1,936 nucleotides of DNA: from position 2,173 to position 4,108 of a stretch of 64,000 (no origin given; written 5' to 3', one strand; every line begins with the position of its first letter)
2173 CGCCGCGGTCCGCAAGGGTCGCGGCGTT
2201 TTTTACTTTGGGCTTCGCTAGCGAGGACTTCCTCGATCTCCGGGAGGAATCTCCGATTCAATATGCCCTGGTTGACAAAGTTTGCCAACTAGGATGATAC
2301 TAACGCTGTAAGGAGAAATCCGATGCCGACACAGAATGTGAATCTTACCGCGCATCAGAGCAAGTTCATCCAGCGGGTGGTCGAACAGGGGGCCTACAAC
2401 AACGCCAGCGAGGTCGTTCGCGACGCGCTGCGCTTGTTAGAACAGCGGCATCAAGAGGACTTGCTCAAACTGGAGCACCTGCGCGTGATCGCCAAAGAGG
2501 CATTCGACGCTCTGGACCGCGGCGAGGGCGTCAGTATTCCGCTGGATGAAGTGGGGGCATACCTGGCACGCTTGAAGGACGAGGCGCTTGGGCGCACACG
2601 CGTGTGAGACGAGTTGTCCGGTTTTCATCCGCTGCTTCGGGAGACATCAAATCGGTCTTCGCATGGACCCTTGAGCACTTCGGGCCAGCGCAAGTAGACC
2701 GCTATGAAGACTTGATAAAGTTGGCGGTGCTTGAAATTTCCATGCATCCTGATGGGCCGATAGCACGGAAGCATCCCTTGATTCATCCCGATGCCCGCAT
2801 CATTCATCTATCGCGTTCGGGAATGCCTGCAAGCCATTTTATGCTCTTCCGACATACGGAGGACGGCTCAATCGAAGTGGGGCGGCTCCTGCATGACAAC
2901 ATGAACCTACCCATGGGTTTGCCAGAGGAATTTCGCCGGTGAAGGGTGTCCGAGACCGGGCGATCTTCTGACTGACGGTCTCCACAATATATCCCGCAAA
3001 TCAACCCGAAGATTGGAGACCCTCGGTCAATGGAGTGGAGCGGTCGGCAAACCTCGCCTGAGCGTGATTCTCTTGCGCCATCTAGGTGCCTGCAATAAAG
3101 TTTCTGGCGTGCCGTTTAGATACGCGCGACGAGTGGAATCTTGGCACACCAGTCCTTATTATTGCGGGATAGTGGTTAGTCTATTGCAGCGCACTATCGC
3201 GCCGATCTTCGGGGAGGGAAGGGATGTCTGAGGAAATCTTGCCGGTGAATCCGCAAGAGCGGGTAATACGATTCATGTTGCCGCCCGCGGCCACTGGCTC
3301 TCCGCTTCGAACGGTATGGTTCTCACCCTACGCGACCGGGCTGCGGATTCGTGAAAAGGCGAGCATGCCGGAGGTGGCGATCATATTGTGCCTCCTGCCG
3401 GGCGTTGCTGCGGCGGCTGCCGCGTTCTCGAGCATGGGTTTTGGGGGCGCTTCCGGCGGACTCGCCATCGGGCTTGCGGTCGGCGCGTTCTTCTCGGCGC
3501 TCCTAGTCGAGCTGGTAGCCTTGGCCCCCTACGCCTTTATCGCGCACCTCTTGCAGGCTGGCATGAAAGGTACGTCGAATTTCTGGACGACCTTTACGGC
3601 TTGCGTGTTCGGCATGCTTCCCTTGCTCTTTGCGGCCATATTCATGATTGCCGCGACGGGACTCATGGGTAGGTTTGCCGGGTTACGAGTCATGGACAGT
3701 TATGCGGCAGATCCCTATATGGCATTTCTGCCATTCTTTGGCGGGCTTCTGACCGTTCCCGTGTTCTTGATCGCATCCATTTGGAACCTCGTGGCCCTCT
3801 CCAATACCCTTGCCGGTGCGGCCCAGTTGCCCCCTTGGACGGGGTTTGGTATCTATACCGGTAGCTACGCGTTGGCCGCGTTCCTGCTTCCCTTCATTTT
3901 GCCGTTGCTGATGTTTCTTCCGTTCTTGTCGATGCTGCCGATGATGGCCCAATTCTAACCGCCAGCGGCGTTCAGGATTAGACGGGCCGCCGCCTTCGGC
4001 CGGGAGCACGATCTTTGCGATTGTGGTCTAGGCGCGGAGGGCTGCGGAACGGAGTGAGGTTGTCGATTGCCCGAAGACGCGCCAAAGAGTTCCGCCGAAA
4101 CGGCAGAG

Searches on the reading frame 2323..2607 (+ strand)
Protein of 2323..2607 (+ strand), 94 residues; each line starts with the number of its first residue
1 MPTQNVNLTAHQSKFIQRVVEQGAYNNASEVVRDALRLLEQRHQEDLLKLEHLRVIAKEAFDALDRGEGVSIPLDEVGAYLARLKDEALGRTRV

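Call 3: search_protein_families(library=pfam, proteins=[window:2323-2607:+], max_evalue=1)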
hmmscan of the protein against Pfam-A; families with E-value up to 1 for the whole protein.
window:2323-2607:+ (94 aa): 5 families
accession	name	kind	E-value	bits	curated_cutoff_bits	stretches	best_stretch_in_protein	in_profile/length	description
PF03693.20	ParD_antitoxin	-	4.9e-09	36.9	21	1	6-54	7-51/81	Bacterial antitoxin of ParD toxin-antitoxin type II system and RHH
PF00177.27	Ribosomal_S7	-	0.0067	16.5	24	1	12-49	22-59/148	Ribosomal protein S7p/S5e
PF17723.7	RHH_8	-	0.03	14.8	25.4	1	6-49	8-51/119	Ribbon-Helix-Helix transcriptional regulator family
PF00874.25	PRD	-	0.044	14.5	23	0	55-78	58-81/90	PRD domain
PF25056.1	DUF7793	-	0.093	13.2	26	1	25-70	20-64/113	Domain of unknown function (DUF7793)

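Call 4: search_protein_families(library=padloc, proteins=[window:2323-2607:+], max_evalue=1)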
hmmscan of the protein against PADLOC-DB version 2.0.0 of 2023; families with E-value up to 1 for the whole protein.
window:2323-2607:+ (94 aa): 0 families

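Call 5: search_protein_families(library=ncbifam, proteins=[window:2323-2607:+], max_evalue=1)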
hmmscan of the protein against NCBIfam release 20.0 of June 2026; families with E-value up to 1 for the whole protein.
window:2323-2607:+ (94 aa): 6 families
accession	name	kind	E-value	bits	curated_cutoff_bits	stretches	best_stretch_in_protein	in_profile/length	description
TIGR02606.1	antidote_CC2985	hypoth_equivalog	2.1e-16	59.7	46.2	1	4-54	2-48/70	type II toxin-antitoxin system ParD family antitoxin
NF058555.1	TransRegCdrSHalo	equivalog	0.0011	19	100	1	12-44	12-44/61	transcriptional regulator CdrS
NF040666.1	Tn5252_Orf10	equivalog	0.014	15.7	110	1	5-47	7-47/114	SAG1252 family conjugative relaxosome accessory protein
NF002815.0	PRK02967.1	equivalog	0.031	14.3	83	1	14-44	14-45/139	nickel-responsive transcriptional regulator NikR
TIGR01029.1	rpsG_bact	equivalog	0.034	14.1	135.85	1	13-50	22-59/154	30S ribosomal protein S7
NF011881.0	PRK15354.1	equivalog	0.053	13.3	363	1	11-59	37-85/224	SPI-2 type III secretion system apparatus protein SsaK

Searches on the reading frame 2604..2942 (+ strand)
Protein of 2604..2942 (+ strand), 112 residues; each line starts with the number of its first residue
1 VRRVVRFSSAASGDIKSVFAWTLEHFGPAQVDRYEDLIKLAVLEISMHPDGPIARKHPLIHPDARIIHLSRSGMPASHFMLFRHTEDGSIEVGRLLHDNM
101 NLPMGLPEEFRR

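Call 3: search_protein_families(library=pfam, proteins=[window:2604-2942:+], max_evalue=1)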
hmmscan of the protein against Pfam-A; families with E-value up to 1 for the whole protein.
window:2604-2942:+ (112 aa): 1 family
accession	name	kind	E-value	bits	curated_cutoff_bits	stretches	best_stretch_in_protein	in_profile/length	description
PF05016.21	ParE_toxin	-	5.2e-06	27.4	23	1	5-101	1-88/89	ParE toxin of type II toxin-antitoxin system, parDE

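Call 4: search_protein_families(library=padloc, proteins=[window:2604-2942:+], max_evalue=1)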
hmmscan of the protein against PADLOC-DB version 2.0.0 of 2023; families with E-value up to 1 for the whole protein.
window:2604-2942:+ (112 aa): 0 families

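Call 5: search_protein_families(library=ncbifam, proteins=[window:2604-2942:+], max_evalue=1)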
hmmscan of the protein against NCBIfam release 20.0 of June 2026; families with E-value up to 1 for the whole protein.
window:2604-2942:+ (112 aa): 0 families

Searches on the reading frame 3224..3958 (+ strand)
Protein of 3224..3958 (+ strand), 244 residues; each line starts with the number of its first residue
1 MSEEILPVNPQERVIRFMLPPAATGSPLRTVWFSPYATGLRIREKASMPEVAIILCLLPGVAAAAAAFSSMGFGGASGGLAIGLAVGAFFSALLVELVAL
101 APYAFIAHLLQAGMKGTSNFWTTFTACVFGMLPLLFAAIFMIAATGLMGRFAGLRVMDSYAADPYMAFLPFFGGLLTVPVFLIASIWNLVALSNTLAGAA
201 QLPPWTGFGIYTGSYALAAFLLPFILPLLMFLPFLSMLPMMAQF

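Call 3: search_protein_families(library=pfam, proteins=[window:3224-3958:+], max_evalue=1)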
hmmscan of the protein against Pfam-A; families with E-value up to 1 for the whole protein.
window:3224-3958:+ (244 aa): 2 families
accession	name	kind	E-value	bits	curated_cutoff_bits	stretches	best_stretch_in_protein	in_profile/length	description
PF04893.22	Yip1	-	6.3e-08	33.1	28.6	1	30-222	2-170/173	Yip1 domain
PF06691.16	DUF1189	-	0.07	13.1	28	1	86-148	163-226/244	Protein of unknown function (DUF1189)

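Call 4: search_protein_families(library=padloc, proteins=[window:3224-3958:+], max_evalue=1)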
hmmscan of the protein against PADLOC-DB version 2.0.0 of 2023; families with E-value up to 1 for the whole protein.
window:3224-3958:+ (244 aa): 0 families

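Call 5: search_protein_families(library=ncbifam, proteins=[window:3224-3958:+], max_evalue=1)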
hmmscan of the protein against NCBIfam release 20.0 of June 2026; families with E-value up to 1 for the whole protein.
window:3224-3958:+ (244 aa): 0 families

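Call 9: find_homologous_proteins(query=window:3224-3958:+, max_evalue=0.001)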
Query window:3224-3958:+ (244 aa): 1 proteins with E <= 0.001 among 8000 candidates.
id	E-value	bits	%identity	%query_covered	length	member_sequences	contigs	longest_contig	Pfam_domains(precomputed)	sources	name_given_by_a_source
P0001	4.8e-148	509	100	100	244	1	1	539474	PF04893.23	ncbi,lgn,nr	ncbi:MAG: hypothetical protein GC168_07480 [Candidatus Hydrogenedens sp.]|nr:hypothetical protein [C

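Call 14: find_encoding_contigs(protein=P0001, flank=6000, max_places=3)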
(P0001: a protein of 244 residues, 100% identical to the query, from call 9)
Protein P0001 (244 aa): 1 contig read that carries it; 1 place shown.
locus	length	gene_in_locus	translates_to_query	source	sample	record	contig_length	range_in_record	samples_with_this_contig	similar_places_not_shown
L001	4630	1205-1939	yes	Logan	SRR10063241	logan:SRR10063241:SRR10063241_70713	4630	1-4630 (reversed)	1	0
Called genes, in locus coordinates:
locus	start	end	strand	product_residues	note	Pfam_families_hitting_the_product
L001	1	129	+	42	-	?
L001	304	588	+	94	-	PF03693:ParD_antitoxin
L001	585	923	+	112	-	PF05016:ParE_toxin (weak)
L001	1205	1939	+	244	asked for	PF04893:Yip1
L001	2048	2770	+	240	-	-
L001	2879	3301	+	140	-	PF01909:NTP_transf_2, PF18765:Polbeta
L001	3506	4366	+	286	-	PF01909:NTP_transf_2 (weak)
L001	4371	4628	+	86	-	?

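Call 27: search_protein_representatives(alignment_id=A1)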
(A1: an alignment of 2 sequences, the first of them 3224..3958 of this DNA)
Query: 2 sequences, 274 profile positions. Proteins with E-value up to 0.001 (for the whole library): 4; up to 1e-10: 4; up to 1e-30: 2. The best 4 are listed.
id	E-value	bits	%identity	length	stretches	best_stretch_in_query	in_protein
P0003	5.3e-118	409.5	-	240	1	1-270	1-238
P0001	1.5e-117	408.1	-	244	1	1-273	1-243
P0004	3.7e-16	75.5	-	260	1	9-255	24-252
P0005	6.4e-11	58.3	-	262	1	8-256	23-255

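Call 29: find_encoding_contigs(protein=P0004, flank=8000, max_places=6)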
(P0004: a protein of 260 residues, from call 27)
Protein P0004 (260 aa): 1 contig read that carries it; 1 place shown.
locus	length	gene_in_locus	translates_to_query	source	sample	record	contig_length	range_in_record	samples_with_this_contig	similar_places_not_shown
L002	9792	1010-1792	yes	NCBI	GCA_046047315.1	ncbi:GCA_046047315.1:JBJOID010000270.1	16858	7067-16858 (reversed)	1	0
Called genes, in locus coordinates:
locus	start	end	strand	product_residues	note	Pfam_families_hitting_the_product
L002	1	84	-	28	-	?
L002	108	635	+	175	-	-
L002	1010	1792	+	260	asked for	-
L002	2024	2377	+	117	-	PF13581:HATPase_c_2, PF02518:HATPase_c (weak)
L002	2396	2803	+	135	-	PF01740:STAS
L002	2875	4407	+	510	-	PF00501:AMP-binding, PF13193:AMP-binding_C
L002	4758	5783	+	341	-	PF00294:PfkB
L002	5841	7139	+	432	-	PF01408:GFO_IDH_MocA, PF02894:GFO_IDH_MocA_C (weak), PF22725:GFO_IDH_MocA_C3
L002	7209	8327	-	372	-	-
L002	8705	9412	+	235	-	PF03734:YkuD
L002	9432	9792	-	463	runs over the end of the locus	-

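Call 30: find_encoding_contigs(protein=P0005, flank=8000, max_places=6)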
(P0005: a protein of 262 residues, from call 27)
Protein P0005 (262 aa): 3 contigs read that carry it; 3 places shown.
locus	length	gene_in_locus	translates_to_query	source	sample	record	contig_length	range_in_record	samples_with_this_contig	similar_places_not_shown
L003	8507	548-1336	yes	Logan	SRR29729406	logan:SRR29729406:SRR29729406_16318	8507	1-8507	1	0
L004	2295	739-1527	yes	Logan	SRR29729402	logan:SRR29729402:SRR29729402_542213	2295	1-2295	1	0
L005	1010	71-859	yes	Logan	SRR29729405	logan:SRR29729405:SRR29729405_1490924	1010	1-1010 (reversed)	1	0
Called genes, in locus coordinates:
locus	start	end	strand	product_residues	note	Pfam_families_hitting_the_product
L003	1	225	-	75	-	?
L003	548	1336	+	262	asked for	PF04893:Yip1 (weak)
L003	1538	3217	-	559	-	PF01565:FAD_binding_4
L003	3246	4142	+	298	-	PF00989:PAS, PF08448:PAS_4, PF13188:PAS_8 (weak), PF13426:PAS_9, PF08447:PAS_3, PF00990:GGDEF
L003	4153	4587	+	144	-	PF00582:Usp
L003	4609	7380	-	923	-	PF02743:dCache_1 (weak), PF21623:HK_sensor_dom_bact, PF00989:PAS, PF08448:PAS_4, PF13426:PAS_9, PF00512:HisKA, PF02518:HATPase_c, PF00072:Response_reg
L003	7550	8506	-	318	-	?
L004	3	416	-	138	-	?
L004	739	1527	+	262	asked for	PF04893:Yip1 (weak)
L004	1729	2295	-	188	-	?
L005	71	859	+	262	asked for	PF04893:Yip1 (weak)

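Call 57: find_related_loci(query=A3, collection=metagenome_contigs, flank=5000)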
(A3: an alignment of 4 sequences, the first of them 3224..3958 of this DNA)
Query A3 (244 aa) in metagenome_contigs; peptide patterns used: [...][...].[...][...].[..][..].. (x = any residue, [..] = any of these).
49 stretches matched a pattern, but none encodes a relative of the query by tblastn (E <= 1e-3).

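Call 58: find_related_loci(query=A3, collection=viral_contigs, flank=5000)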
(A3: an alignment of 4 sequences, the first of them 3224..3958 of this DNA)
Query A3 (244 aa) in viral_contigs; peptide patterns used: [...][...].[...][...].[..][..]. (x = any residue, [..] = any of these).
18 stretches matched a pattern, but none encodes a relative of the query by tblastn (E <= 1e-3).

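Call 67: find_homologous_proteins(query=A3, max_evalue=0.01)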
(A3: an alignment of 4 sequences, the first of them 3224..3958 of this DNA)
Query A3 (4 sequences) (244 aa, profile of the alignment): 4 proteins with E <= 0.01 among 8000 candidates.
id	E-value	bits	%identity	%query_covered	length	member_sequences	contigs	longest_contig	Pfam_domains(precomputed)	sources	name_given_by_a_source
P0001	6.9e-101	355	100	100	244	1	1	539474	PF04893.23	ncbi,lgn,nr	ncbi:MAG: hypothetical protein GC168_07480 [Candidatus Hydrogenedens sp.]|nr:hypothetical protein [C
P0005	1.5e-99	350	35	94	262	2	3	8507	PF04893.23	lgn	-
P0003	2.6e-70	255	29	57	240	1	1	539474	-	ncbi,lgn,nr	ncbi:MAG: hypothetical protein GC168_07485 [Candidatus Hydrogenedens sp.]|nr:hypothetical protein [C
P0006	1.1e-29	122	47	7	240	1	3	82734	PF04893.23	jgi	jgi:hypothetical protein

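Call 68: find_encoding_contigs(protein=P0006, flank=7000, max_places=4)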
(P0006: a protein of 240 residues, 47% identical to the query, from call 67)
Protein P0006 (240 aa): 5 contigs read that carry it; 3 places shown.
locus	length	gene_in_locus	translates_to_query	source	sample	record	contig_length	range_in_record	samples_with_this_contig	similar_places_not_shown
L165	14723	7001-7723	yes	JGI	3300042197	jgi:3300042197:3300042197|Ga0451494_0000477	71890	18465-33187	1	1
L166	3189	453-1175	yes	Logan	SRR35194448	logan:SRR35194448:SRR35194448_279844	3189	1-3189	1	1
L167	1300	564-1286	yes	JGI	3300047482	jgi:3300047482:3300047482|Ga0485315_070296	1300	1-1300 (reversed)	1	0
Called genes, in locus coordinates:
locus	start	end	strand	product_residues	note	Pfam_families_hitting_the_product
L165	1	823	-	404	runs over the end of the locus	PF16656:Pur_ac_phosph_N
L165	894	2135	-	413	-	PF02441:Flavoprotein, PF04127:DFP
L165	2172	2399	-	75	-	PF01192:RNA_pol_Rpb6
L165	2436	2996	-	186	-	PF00625:Guanylate_kin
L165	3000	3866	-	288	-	PF03755:YicC-like_N, PF08340:YicC-like_C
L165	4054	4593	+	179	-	PF12158:DUF3592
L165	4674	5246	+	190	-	PF03352:Adenine_glyco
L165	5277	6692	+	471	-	PF00330:Aconitase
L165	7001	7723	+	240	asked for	PF04893:Yip1 (weak)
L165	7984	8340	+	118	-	PF01909:NTP_transf_2, PF18765:Polbeta (weak)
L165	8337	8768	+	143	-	PF05168:HEPN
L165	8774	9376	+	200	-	PF00694:Aconitase_C, PF27512:LeuD, PF27434:LeuD_C (weak)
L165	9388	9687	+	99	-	-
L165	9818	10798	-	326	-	PF07786:HGSNAT_cat, PF16401:DUF5009 (faint)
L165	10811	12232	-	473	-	PF01134:GIDA (faint), PF01262:AlaDh_PNT_C (faint), PF07992:Pyr_redox_2, PF12831:FAD_oxidored (weak), PF00070:Pyr_redox, PF02852:Pyr_redox_dim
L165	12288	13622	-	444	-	PF00364:Biotin_lipoyl, PF25917:BSH_RND (weak), PF25984:BSH_YknX (weak), PF02817:E3_binding, PF00198:2-oxoacid_dh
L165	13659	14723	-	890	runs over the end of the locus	PF28598:PDH_E1_N (weak), PF00456:Transketolase_N (weak), PF17831:PDH_E1_M, PF22613:Transketolase_C_1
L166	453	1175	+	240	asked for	PF04893:Yip1 (weak)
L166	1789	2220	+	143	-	PF05168:HEPN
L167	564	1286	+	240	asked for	PF04893:Yip1 (weak)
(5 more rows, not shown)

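Call 80: search_dna_similar(query=window:3224-3958:+, collection=plasmids, mode=protein, max_evalue=0.001, max_rows=5)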
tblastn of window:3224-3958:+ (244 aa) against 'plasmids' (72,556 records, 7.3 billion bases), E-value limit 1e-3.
No match.

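Call 82: search_dna_similar(query=window:3224-3958:+, collection=phages, mode=protein, max_evalue=0.001, max_rows=5)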
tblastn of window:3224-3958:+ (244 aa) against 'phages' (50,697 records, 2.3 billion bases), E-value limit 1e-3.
No match.

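Call 87: search_protein_families(library=padloc, proteins=[L165:7984-8340:+, L165:8337-8768:+, L165:7001-7723:+], max_evalue=0.01)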
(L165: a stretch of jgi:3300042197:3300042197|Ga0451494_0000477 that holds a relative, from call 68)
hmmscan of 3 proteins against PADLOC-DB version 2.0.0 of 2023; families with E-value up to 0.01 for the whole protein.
L165:7984-8340:+ (118 aa): 9 families
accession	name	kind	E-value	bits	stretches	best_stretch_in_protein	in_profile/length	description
PDLC04903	PDC-S09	-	5.9e-10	37.4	1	29-117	27-107/108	-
PDLC04907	PDC-S09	-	4.6e-08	31.2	1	11-66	10-65/114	-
PDLC04902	PDC-S09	-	7.9e-07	27.3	1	29-82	22-69/97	-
PDLC04368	PDC-M05A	-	8.8e-06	23.7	1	7-107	85-176/201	-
PDLC04904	PDC-S09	-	2.8e-05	22.2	1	29-58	26-55/104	-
PDLC04778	PDC-M70A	-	0.00091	16.6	1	14-63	33-83/355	-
PDLC04369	PDC-M05A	-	0.0017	16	1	23-65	97-140/201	-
PDLC04906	PDC-S09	-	0.0029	16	1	30-59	26-55/98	-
PDLC04905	PDC-S09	-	0.0043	15.4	1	29-63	22-57/101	-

L165:8337-8768:+ (143 aa): 1 family
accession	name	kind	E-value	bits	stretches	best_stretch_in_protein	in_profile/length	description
PDLC02923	HEPN_IX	-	0.0038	15.3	1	32-70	24-64/161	-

L165:7001-7723:+ (240 aa): 0 families

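Call 88: search_protein_families(library=ncbifam, proteins=[L165:7984-8340:+, L165:8337-8768:+, L165:7001-7723:+, L165:9388-9687:+], max_evalue=0.01)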
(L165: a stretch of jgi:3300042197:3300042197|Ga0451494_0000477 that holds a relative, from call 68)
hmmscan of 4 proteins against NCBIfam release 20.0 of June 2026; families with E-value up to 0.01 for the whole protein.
L165:7984-8340:+ (118 aa): 3 families
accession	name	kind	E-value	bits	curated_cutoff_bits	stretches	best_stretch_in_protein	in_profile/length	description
NF047752.1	MntA_antitoxin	equivalog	7.8e-08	32.2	60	1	31-81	10-53/106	type VII toxin-antitoxin system MntA family adenylyltransferase antitoxin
NF051895.1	anti_phage_HalB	equivalog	1.3e-06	28.2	190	1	32-74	3-46/211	anti-phage Hailong system nucleotidyltransferase HalB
NF012212.1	ANT_9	subfamily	0.00023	20.5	340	1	30-70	23-63/249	aminoglycoside nucleotidyltransferase ANT(9)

L165:8337-8768:+ (143 aa): 0 families

L165:7001-7723:+ (240 aa): 0 families

L165:9388-9687:+ (99 aa): 1 family
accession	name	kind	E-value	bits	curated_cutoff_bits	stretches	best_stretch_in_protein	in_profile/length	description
TIGR02605.1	CxxC_CxxC_SSSS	subfamily_domain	0.00013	21.9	31.3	1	16-51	12-50/52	FmdB family zinc ribbon protein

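Call 89: predict_structure(alignment_id=A6)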
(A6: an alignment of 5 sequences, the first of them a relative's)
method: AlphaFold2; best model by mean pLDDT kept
length: 240 residues; sequences in the alignment: 5
mean_pLDDT: 69.3   pTM: 0.60
mean pLDDT of the five models: 69.3, 68.6, 61.3, 60.4, 59.5
residues with pLDDT >= 90: 2; 70-90: 132; 50-70: 70; < 50: 36
segments of 3 or more residues with pLDDT < 50: 1-16, 70-83, 236-240
pLDDT, mean of each block of 10 residues (from residue 1): 41 46 58 60 71 68 56 46 56 82 89 85 83 77 76 74 58 69 78 85 86 87 80 52
secondary structure, 60 per line:
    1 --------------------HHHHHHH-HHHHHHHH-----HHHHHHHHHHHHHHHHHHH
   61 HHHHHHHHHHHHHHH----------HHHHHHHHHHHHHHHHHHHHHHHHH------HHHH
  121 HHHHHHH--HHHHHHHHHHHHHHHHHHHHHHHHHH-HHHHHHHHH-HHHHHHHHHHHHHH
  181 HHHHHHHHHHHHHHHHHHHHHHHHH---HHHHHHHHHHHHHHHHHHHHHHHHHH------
elements in order: H21-27 H29-36 H42-75 H86-110 H117-127 H130-155 H157-165 H167-205 H209-234
